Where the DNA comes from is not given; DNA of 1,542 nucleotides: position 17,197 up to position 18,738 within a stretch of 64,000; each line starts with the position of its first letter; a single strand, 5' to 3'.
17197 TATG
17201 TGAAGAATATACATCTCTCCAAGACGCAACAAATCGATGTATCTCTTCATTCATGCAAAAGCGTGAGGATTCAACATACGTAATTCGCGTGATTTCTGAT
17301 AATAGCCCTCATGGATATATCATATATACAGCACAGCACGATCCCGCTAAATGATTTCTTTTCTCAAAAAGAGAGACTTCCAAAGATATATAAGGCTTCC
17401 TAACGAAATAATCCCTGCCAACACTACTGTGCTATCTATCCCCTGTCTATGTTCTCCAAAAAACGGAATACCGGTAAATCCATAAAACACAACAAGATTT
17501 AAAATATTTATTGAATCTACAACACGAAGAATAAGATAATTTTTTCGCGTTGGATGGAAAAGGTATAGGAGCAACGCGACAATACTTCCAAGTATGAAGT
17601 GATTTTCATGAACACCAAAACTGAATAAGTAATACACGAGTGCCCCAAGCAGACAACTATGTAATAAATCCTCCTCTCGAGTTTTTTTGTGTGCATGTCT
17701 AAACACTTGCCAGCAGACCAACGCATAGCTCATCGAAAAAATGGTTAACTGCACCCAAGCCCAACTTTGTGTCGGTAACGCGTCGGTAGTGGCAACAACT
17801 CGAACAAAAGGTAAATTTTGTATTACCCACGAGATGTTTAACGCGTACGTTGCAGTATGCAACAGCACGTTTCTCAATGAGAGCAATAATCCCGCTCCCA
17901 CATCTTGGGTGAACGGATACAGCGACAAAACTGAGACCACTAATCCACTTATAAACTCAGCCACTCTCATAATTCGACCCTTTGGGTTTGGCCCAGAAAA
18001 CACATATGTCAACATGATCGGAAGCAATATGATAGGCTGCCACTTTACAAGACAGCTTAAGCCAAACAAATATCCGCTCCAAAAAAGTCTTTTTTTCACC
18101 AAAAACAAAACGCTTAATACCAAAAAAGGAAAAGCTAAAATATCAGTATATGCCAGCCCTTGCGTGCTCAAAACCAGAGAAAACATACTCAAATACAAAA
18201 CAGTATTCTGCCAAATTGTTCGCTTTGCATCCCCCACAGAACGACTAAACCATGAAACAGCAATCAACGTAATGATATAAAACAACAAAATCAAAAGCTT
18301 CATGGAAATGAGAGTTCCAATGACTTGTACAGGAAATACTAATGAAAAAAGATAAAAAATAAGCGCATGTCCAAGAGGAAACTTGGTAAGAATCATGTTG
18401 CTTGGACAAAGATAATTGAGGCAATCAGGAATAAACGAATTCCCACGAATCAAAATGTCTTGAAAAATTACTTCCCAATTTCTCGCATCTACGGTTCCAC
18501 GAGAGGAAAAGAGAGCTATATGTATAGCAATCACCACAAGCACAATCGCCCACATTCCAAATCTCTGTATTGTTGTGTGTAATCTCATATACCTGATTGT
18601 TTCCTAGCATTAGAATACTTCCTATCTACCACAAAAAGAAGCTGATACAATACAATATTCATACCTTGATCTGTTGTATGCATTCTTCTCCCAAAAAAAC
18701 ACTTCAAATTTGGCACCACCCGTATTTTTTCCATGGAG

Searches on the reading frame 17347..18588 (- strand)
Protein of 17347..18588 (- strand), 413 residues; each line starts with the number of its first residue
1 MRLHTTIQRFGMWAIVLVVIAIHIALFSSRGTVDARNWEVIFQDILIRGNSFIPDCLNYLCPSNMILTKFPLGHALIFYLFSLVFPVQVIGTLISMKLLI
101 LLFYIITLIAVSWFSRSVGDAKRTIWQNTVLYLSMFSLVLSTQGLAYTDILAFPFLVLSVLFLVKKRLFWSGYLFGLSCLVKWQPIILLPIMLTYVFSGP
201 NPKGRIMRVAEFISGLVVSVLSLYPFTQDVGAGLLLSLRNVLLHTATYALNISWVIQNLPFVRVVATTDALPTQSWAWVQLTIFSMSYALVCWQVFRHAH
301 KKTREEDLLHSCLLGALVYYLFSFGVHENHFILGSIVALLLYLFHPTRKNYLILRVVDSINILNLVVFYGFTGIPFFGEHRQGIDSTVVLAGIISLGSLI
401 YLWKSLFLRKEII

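Call 70: search_protein_families(library=pfam, proteins=[window:17347-18588:-], max_evalue=0.0001)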
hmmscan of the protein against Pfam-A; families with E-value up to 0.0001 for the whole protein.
window:17347-18588:- (413 aa): 1 family
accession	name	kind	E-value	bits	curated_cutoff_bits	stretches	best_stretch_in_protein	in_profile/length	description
PF09594.16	GT87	-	3.9e-07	30.5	25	1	71-322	4-235/237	Glycosyltransferase family 87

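Call 72: find_homologous_proteins(query=window:17350-18588:-, max_evalue=0.00001)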
Query window:17350-18588:- (413 aa): 25 proteins with E <= 0.00001 among 8000 candidates.
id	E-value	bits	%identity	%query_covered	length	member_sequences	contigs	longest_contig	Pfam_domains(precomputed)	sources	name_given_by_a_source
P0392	7.5e-266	900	100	100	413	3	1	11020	PF09594.17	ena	-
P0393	1.0e-193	662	76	93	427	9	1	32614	PF09594.17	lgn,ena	-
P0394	1.8e-192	658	75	96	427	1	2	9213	PF09594.17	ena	-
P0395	6.1e-170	584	65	98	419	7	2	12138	PF09594.17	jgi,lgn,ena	-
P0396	6.2e-146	505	58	95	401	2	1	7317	-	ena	-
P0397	2.1e-133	464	54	99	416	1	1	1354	PF03155.22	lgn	-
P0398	3.1e-128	447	52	98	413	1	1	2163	-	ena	-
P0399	3.2e-95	338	43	94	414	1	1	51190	-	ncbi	-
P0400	1.0e-81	293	43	93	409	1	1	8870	PF09594.17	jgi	jgi:hypothetical protein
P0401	5.3e-80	288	40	94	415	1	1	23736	-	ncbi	-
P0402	1.3e-15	76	28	96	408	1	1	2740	-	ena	-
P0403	5.4e-13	67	29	65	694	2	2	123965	-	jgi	-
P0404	9.9e-13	66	28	93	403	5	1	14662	-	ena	-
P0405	1.1e-12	66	30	79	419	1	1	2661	-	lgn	-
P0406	1.6e-12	66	29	56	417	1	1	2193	PF09594.17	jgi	-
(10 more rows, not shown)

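Call 78: search_solved_structures(query=A3, max_evalue=10, show_alignments=2)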
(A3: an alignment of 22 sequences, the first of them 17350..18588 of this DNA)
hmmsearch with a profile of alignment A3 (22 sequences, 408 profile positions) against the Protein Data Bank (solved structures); distinct sequences matched with E-value up to 10: 0.

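Call 85: predict_structure(alignment_id=A3)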
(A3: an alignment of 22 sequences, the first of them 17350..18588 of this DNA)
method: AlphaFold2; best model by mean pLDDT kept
length: 413 residues; sequences in the alignment: 22
mean_pLDDT: 85.9   pTM: 0.88
mean pLDDT of the five models: 85.9, 84.9, 84.1, 81.9, 80.1
residues with pLDDT >= 90: 188; 70-90: 193; 50-70: 28; < 50: 4
segments of 3 or more residues with pLDDT < 50: none
pLDDT, mean of each block of 10 residues (from residue 1): 61 77 74 78 88 78 68 89 89 90 93 90 78 81 84 97 97 97 94 92 91 97 88 86 80 88 71 86 95 89 91 96 88 94 93 94 87 71 79 95 81 49
secondary structure, 60 per line:
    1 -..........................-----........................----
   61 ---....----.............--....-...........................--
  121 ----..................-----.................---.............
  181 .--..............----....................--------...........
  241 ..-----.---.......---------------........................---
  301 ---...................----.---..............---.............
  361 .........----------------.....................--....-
elements in order: H2-27 H33-56 H64-67 H72-84 H87-90 H92-118 H125-142 H148-164 H168-181 H184-197 H202-221 H230-242 H252-258 H274-297 H304-322 H331-344 H348-369 H386-406 H409-412

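Call 87: fold_search(model_id=the predicted structure, library=pdb)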
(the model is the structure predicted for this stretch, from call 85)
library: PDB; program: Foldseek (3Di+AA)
matches with E <= 10: 370; with E <= 0.001: 2
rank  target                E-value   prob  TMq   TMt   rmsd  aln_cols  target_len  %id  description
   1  6snh_X                6.4e-04  1.00  0.65  0.57   9.7       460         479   12  Cryo-EM structure of yeast ALG6 in complex with 6AG9 Fab and Dol25-P-Glc (released 2020-03-11)
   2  9dm5                  6.6e-04  1.00  0.58  0.61   6.2       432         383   14  Product-Bound mannosyltransferase PimE (released 2025-06-25)
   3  8imx_U                2.6e-03  1.00  0.47  0.47   8.2       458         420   11  Cryo-EM structure of GPI-T with a chimeric GPI-anchored protein (released 2023-08-16)
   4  9dm7_A                3.2e-03  1.00  0.57  0.63   6.1       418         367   13  mannosyltransferase PimE in complex with Fab_E6 (released 2025-06-25)
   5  7w72_U                7.8e-03  1.00  0.49  0.48  11.6       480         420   14  Structure of a human glycosylphosphatidylinositol (GPI) transamidase (released 2022-02-16)
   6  8agb_A                1.6e-02  1.00  0.38  0.27  17.0       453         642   15  Structure of yeast oligosaccharylransferase complex with lipid-linked oligosaccharide bound (released 2022-12-07)
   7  9wno_A                1.8e-02  1.00  0.61  0.61   5.9       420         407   12  Cryo-EM structure of Candida glabrata GPI mannosyltransferase I bound to Dol-P-Man (released 2025-12-03)
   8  9dlh                  2.7e-02  1.00  0.45  0.33  10.6       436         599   11  donor substrate analog-bound AftB (released 2025-06-25)
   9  7oci_F                6.4e-02  0.97  0.37  0.27  16.5       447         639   14  Cryo-EM structure of yeast Ost6p containing oligosaccharyltransferase complex (released 2022-02-16)
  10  9s6t_A                8.5e-02  1.00  0.48  0.43   8.5       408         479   14  Ternary cryo-EM structure of chicken ALG12 with Dol25-PP-GlcNAc2Man7, Dol25-P-Man, and Fab (released 2026-03-18)
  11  6c26_A                1.0e-01  0.95  0.38  0.27  17.0       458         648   15  The Cryo-EM structure of a eukaryotic oligosaccharyl transferase complex (released 2018-01-31)
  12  8b6l_I                4.1e-01  0.89  0.43  0.28  13.2       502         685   10  Subtomogram average of the human Sec61-TRAP-OSTA-translocon (released 2022-12-07)
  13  7zp9_C                4.8e-01  0.13  0.18  0.17  19.1       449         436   12  KtrAB complex - KtrA8 ring with a KtrB dimer on each side (released 2023-05-10)
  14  7ld3_R                4.8e-01  0.11  0.12  0.15  23.2       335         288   10  Cryo-EM structure of the human adenosine A1 receptor-Gi2-protein complex bound to its endogenous agonist and an allost (released 2021-09-08)
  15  4z35                  4.8e-01  0.09  0.12  0.13  25.9       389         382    9  Crystal Structure of Human Lysophosphatidic Acid Receptor 1 in complex with ONO-9910539 (released 2015-06-03)
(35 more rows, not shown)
